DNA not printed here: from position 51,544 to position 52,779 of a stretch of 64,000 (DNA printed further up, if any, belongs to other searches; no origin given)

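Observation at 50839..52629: Islet cargo: PD-(D/E)XK DUF6602-like nuclease paired with a proteasome/HslV-like protein bearing a SEC-C tail; candidate novel defence-type pair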

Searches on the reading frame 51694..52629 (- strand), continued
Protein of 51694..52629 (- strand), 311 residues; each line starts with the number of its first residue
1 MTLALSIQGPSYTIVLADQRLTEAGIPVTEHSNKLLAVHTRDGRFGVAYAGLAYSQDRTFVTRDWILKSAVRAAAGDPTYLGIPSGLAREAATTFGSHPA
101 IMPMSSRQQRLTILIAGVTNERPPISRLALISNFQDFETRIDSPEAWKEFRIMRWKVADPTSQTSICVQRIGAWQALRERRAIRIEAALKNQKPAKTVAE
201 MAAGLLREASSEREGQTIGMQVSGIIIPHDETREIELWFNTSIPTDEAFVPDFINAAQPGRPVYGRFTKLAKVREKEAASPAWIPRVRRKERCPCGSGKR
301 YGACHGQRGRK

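Call 43: predict_structure(alignment_id=A2)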
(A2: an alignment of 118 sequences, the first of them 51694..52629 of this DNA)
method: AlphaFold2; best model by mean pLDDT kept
length: 311 residues; sequences in the alignment: 118
mean_pLDDT: 95.5   pTM: 0.93
mean pLDDT of the five models: 95.5, 95.1, 95.0, 94.9, 94.7
residues with pLDDT >= 90: 292; 70-90: 16; 50-70: 1; < 50: 2
segments of 3 or more residues with pLDDT < 50: none
pLDDT, mean of each block of 10 residues (from residue 1): 96 98 95 98 98 98 98 97 98 98 98 98 97 96 98 95 93 93 95 97 96 91 98 97 96 96 95 84 96 96 84 47
secondary structure, 60 per line:
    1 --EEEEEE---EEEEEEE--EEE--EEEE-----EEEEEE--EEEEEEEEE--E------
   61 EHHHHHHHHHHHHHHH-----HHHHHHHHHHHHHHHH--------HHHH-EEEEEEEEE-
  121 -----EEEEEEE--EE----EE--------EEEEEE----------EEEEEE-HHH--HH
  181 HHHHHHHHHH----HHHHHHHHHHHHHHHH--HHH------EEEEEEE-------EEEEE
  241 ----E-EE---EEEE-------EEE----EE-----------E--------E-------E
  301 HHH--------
elements in order: E3-8 E12-18 E21-23 E26-29 E35-40 E43-51 H62-76 H82-97 H106-109 E111-119 E126-132 E151-156 E167-172 H179-190 H195-210 E222-228 E236-240 E252-255 E263-265

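Call 46: fold_search(model_id=the predicted structure, library=pdb)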
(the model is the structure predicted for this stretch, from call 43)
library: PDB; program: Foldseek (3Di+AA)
matches with E <= 10: 1039; with E <= 0.001: 551
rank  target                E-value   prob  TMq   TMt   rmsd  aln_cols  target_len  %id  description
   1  9f9p_I                3.4e-08  1.00  0.40  0.54   6.2       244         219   16  CryoEM structure of recombinant Trypanosoma cruzi apo proteasome 20S subunit (released 2024-12-25)
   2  9f9p_J                7.5e-08  1.00  0.39  0.55   7.6       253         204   12  CryoEM structure of recombinant Trypanosoma cruzi apo proteasome 20S subunit (released 2024-12-25)
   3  6qm7_I                1.0e-07  1.00  0.46  0.62  12.1       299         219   15  Leishmania tarentolae proteasome 20S subunit complexed with GSK3494245 (released 2019-04-17)
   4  9gbk_J                1.7e-07  1.00  0.41  0.59   7.2       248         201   12  Blm10-20S proteasome complex from pre1-1 (released 2024-09-11)
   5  3krd_R                1.8e-07  1.00  0.47  0.62   4.6       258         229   14  Crystal Structure of Mycobacterium Tuberculosis Proteasome in complex with Fellutamide B (released 2010-09-29)
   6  5lzp_N                2.1e-07  1.00  0.46  0.59   5.3       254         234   14  Binding of the C-terminal GQYL motif of the bacterial proteasome activator Bpa to the 20S proteasome (released 2016-11-23)
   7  7pxa_U                2.3e-07  1.00  0.45  0.58   4.7       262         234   14  Open-gate mycobacterium 20S CP proteasome in complex MPA - global 3D refinement (released 2022-01-19)
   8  4ya1_H                2.3e-07  1.00  0.42  0.55   5.4       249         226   12  Yeast 20S proteasome beta2-H116N mutant (released 2015-06-17)
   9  6hv3_H                2.3e-07  1.00  0.42  0.55   5.6       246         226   11  Yeast 20S proteasome with human beta2i (1-53) (released 2019-01-30)
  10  4y8r_H                2.5e-07  1.00  0.42  0.55   5.4       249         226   12  Yeast 20S proteasome beta2-H116D mutant (released 2015-06-17)
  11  8adn_I                2.8e-07  1.00  0.44  0.62   5.2       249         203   11  Vairimorpha necatrix 20S proteasome from spores (released 2022-11-23)
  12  1iru_1                2.9e-07  1.00  0.43  0.60   5.8       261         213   14  Crystal Structure of the mammalian 20S proteasome at 2.75 A resolution (released 2002-05-22)
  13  5le5_b                3.1e-07  1.00  0.47  0.67   4.5       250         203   12  Native human 20S proteasome at 1.8 Angstrom (released 2016-08-17)
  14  8bzl_N                3.1e-07  1.00  0.46  0.69   4.5       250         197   13  Human 20S Proteasome in complex with peptide activator peptide BLM42 (released 2023-12-27)
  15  3mi0_R                3.3e-07  1.00  0.45  0.57   5.3       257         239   14  Crystal Structure of Mycobacterium Tuberculosis Proteasome at 2.2 A (released 2010-06-23)
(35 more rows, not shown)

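Call 48: list_cluster_members(proteins=[P0005, P0006, P0007, P0008, P0009, P0010, P0011, P0012, P0013, P0014])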
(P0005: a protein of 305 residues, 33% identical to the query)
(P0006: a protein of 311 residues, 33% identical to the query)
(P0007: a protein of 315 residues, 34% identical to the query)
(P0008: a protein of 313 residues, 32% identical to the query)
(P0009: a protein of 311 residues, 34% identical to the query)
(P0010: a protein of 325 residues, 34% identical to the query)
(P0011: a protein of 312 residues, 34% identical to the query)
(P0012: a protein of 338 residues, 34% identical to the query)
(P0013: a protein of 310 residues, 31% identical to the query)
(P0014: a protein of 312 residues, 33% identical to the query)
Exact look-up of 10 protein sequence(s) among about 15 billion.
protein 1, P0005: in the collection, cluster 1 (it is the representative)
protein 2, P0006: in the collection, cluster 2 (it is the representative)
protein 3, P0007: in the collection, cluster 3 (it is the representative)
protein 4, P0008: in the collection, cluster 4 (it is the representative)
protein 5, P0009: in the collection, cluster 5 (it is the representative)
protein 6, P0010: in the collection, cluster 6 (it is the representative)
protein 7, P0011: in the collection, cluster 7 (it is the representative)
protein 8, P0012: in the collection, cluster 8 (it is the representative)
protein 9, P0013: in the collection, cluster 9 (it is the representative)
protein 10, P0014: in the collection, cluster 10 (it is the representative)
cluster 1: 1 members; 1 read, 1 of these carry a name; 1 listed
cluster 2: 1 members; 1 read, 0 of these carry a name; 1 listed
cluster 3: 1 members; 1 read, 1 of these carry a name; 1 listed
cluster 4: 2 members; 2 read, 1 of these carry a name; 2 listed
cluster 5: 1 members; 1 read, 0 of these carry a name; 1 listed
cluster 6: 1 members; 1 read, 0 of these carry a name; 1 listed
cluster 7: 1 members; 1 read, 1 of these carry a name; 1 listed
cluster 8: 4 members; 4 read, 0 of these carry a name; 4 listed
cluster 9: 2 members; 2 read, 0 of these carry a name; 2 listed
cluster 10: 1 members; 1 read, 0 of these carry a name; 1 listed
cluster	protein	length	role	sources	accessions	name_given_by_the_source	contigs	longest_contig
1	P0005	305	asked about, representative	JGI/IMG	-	hypothetical protein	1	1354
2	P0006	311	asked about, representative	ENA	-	-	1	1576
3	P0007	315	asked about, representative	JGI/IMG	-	hypothetical protein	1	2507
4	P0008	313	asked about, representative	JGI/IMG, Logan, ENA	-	hypothetical protein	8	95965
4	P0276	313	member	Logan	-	-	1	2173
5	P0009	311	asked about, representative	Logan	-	-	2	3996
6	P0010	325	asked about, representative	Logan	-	-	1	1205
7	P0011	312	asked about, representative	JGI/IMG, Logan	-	hypothetical protein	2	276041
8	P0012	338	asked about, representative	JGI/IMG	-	-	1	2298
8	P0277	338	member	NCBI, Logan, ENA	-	-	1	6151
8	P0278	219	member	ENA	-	-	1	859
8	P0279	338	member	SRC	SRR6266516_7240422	-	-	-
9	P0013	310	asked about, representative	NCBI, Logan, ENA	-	-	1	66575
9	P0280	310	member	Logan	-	-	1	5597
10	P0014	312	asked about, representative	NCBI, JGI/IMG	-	-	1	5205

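Call 49: find_encoding_contigs(protein=P0008, flank=7000, max_places=3)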
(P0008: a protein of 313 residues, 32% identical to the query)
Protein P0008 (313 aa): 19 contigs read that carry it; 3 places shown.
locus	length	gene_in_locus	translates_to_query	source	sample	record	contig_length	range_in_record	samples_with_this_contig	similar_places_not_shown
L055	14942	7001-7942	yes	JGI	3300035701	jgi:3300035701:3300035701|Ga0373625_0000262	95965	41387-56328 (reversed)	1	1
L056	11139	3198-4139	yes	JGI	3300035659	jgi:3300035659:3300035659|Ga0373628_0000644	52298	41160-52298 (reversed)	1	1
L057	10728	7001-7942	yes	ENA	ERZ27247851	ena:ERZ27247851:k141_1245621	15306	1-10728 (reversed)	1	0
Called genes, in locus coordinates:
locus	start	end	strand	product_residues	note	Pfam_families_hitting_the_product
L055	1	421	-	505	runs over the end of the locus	PF00657:Lipase_GDSL (weak), PF13472:Lipase_GDSL_2, PF00515:TPR_1 (faint), PF07719:TPR_2 (faint), PF13181:TPR_8 (faint), PF13374:TPR_10 (faint), PF13424:TPR_12 (faint), PF13414:TPR_11 (faint), +1 more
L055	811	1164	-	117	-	PF00903:Glyoxalase, PF18029:Glyoxalase_6 (weak)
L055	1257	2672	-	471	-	PF00860:Xan_ur_permease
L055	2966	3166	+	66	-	-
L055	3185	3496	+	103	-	-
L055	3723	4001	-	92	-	-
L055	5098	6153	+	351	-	PF01625:PMSR, PF01641:SelR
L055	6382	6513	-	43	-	-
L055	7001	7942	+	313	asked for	PF02810:SEC-C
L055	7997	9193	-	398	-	PF28597:T2SSF_N, PF00482:T2SSF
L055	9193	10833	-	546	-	PF05157:MshEN, PF00437:T2SSE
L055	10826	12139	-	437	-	PF25063:ARM_TT21_C (faint), PF07719:TPR_2 (faint), PF23914:TPR_CcmH_CycH (weak), PF14559:TPR_19 (weak), PF12895:ANAPC3, PF13432:TPR_16, PF23914:TPR_CcmH_CycH (weak), PF13428:TPR_14 (weak), +10 more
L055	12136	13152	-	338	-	PF01637:ATPase_2 (faint), PF13191:AAA_16, PF13401:AAA_22, PF00004:AAA (weak)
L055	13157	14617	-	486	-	PF00263:Secretin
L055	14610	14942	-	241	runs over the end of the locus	-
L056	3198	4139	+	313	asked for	PF02810:SEC-C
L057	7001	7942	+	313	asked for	PF02810:SEC-C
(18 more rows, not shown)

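Call 50: find_encoding_contigs(protein=P0011, flank=7000, max_places=2)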
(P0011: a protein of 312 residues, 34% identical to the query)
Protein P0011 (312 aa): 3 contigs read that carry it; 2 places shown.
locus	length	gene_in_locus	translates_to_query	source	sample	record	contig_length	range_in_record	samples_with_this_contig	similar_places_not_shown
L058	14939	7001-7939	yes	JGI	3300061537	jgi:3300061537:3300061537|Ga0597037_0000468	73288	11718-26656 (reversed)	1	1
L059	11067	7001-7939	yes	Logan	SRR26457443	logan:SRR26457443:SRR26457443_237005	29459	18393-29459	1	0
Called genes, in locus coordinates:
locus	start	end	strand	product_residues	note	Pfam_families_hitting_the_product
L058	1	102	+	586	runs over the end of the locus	PF00664:ABC_membrane, PF00005:ABC_tran, PF02463:SMC_N (faint)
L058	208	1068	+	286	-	-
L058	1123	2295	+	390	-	PF08007:JmjC_2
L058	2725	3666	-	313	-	PF02016:Peptidase_S66, PF17676:Peptidase_S66C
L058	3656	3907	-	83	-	-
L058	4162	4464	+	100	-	-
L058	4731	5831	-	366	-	-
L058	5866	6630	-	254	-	PF08357:SEFIR (weak), PF13676:TIR_2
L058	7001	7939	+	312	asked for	-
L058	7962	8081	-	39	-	-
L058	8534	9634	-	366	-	-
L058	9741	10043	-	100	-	-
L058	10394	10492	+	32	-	-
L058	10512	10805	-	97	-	-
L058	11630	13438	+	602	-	-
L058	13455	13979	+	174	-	-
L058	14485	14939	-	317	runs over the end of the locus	-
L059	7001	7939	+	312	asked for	-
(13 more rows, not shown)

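Call 51: find_encoding_contigs(protein=P0013, flank=7000, max_places=2)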
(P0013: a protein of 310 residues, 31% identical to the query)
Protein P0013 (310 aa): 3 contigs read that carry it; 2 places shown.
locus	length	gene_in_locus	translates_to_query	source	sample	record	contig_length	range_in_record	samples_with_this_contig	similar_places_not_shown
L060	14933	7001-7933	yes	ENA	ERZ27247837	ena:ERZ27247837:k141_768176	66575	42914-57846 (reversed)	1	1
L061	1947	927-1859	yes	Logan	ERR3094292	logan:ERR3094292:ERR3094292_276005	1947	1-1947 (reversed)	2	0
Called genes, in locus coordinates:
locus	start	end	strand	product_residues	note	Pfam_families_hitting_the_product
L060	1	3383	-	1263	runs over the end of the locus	PF13620:CarboxypepD_reg, PF13715:CarbopepD_reg_2 (weak), PF25183:OMP_b-brl_4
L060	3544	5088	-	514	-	PF05569:Peptidase_M56, PF03544:TonB_C (weak)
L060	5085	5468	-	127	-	PF01047:MarR (faint), PF03965:Penicillinase_R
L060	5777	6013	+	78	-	-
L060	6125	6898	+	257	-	-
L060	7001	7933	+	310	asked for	PF02810:SEC-C (weak)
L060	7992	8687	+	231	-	-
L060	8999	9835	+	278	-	PF13588:HSDR_N_2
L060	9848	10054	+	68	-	-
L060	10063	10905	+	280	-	PF10987:DUF2806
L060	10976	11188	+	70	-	-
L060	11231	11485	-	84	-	-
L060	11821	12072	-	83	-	-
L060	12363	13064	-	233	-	PF00005:ABC_tran, PF02463:SMC_N (faint), PF13304:AAA_21 (faint)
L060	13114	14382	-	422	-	-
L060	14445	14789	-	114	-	PF03551:PadR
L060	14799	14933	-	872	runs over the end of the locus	PF12704:MacB_PCD, PF02687:FtsX, PF12704:MacB_PCD, PF02687:FtsX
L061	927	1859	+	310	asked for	PF02810:SEC-C (weak)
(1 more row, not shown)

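Call 66: search_solved_structures(query=A5, max_evalue=10, show_alignments=3)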
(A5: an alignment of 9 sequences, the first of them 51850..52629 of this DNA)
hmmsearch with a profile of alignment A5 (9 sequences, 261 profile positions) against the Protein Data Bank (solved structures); distinct sequences matched with E-value up to 10: 5.
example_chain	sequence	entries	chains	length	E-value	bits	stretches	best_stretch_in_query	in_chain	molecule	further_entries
8adn_I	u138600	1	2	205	0.76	12.4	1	5-55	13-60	Proteasome subunit beta type-3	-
8qys_O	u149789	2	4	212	0.82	12.3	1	4-39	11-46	Proteasome subunit beta type-1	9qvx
1iru_M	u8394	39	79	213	0.83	12.3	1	4-39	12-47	20S proteasome | Proteasome subunit beta type-1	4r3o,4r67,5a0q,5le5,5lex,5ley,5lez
22mm_S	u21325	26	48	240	1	12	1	4-39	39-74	Proteasome subunit beta type-1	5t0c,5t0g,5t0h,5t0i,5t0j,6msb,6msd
5gjq_f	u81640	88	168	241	1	12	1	4-39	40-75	Proteasome subunit beta type-1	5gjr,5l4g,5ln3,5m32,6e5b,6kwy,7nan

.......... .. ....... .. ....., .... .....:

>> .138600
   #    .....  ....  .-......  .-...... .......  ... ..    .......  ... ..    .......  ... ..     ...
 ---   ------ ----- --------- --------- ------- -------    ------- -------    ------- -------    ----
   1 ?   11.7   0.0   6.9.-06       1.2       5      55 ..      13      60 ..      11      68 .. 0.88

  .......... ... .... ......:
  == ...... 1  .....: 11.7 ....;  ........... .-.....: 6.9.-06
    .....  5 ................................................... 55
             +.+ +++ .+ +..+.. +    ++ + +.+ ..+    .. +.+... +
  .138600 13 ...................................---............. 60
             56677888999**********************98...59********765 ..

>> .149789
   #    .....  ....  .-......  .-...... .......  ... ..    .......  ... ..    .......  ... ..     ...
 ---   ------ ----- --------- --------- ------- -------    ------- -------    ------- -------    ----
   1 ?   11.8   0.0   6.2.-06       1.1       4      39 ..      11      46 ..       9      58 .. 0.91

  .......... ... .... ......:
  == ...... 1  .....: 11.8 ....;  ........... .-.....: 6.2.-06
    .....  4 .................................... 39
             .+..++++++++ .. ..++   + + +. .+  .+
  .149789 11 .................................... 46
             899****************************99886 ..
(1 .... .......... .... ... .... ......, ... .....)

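Call 82: search_protein_families(library=pfam, proteins=[L060:7992-8684:+, L060:6125-6895:+, L013:6665-7156:+, L013:7156-7605:+], max_evalue=0.01)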
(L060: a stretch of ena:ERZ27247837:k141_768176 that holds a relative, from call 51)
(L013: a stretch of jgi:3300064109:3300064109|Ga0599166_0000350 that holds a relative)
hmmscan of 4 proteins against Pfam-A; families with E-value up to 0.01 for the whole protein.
L060:7992-8684:+ (231 aa): 0 families

L060:6125-6895:+ (257 aa): 0 families

L013:6665-7156:+ (164 aa): 0 families

L013:7156-7605:+ (150 aa): 0 families

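Call 96: list_cluster_members(proteins=[P0015, P0016, P0017, P0018, P0019, P0020, P0021, P0022, P0023, P0025])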
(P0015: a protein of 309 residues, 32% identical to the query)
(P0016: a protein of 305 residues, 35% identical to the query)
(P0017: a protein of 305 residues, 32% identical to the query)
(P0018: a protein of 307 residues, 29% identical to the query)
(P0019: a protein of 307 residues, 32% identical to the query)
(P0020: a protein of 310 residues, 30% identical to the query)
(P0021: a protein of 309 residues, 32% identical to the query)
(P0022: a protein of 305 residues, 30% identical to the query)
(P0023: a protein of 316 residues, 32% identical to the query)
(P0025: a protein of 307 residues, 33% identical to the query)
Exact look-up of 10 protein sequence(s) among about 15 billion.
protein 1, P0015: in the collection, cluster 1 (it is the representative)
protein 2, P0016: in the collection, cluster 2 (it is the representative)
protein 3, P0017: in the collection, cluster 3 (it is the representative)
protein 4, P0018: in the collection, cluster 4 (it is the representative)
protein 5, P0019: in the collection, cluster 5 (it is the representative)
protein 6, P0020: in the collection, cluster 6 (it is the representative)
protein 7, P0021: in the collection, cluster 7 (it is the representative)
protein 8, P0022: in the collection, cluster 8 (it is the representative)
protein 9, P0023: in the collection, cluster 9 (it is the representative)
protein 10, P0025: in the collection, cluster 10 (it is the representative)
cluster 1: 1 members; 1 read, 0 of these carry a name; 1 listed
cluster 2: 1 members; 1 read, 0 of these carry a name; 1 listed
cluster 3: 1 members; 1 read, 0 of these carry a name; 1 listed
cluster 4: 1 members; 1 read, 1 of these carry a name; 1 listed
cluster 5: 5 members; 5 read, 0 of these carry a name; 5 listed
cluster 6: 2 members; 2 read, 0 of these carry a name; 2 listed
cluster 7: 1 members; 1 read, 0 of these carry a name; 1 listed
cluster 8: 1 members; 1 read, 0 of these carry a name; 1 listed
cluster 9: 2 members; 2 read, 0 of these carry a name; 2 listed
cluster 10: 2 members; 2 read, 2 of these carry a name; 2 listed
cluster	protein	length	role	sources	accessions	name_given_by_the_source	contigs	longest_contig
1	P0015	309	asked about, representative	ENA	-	-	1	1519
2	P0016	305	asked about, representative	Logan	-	-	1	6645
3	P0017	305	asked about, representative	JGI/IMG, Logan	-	-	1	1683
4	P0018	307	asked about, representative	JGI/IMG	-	hypothetical protein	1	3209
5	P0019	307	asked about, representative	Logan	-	-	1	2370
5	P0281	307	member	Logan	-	-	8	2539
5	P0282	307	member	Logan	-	-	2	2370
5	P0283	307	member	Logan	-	-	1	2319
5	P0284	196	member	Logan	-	-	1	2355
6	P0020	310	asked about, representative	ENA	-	-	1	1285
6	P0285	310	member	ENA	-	-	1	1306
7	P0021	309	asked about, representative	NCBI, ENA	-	-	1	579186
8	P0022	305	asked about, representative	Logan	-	-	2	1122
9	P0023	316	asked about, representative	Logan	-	-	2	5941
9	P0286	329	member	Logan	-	-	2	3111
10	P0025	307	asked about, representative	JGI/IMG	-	SEC-C motif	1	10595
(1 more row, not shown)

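Call 97: list_cluster_members(proteins=[P0027, P0029, P0032, P0033, P0036, P0037, P0039, P0040, P0041, P0042])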
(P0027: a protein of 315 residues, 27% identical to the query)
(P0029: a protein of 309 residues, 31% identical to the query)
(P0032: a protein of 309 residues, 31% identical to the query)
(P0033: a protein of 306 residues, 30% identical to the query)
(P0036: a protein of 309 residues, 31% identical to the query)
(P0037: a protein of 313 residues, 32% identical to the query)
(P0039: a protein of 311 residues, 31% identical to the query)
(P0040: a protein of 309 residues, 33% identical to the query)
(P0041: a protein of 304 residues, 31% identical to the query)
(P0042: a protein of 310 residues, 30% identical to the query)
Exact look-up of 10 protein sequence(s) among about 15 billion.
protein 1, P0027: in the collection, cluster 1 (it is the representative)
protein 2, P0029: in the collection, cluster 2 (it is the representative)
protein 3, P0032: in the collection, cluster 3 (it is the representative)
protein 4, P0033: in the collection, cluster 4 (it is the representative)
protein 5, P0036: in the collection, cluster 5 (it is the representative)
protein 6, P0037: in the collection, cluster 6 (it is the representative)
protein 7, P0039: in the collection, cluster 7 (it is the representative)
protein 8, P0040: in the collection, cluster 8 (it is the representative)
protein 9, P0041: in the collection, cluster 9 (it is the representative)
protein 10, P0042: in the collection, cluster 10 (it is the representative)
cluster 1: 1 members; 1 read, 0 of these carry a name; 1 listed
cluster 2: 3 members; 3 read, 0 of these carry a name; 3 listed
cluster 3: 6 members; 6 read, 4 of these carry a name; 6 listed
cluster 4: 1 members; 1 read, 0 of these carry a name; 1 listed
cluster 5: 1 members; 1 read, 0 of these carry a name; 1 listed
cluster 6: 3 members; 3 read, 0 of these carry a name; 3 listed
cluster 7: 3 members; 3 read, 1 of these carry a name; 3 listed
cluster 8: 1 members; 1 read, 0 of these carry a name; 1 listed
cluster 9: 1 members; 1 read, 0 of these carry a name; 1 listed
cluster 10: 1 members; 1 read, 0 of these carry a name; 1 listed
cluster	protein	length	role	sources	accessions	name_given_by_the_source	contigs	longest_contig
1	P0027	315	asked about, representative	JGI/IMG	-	-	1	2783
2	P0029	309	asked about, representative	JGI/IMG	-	-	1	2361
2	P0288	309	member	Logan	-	-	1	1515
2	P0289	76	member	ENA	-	-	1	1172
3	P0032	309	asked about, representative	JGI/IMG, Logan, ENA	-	hypothetical protein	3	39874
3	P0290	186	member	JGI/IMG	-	hypothetical protein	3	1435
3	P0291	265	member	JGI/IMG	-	hypothetical protein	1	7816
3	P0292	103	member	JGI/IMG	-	uncharacterized protein YecA (UPF0149 family)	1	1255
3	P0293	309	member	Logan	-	-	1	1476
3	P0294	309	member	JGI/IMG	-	-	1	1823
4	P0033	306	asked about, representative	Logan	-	-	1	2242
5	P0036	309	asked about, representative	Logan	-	-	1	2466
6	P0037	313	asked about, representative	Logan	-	-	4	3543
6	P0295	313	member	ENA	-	-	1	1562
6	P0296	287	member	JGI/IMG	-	-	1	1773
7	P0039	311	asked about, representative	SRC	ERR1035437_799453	-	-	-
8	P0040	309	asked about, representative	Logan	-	-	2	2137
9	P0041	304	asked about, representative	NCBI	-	-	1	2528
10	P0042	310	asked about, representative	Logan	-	-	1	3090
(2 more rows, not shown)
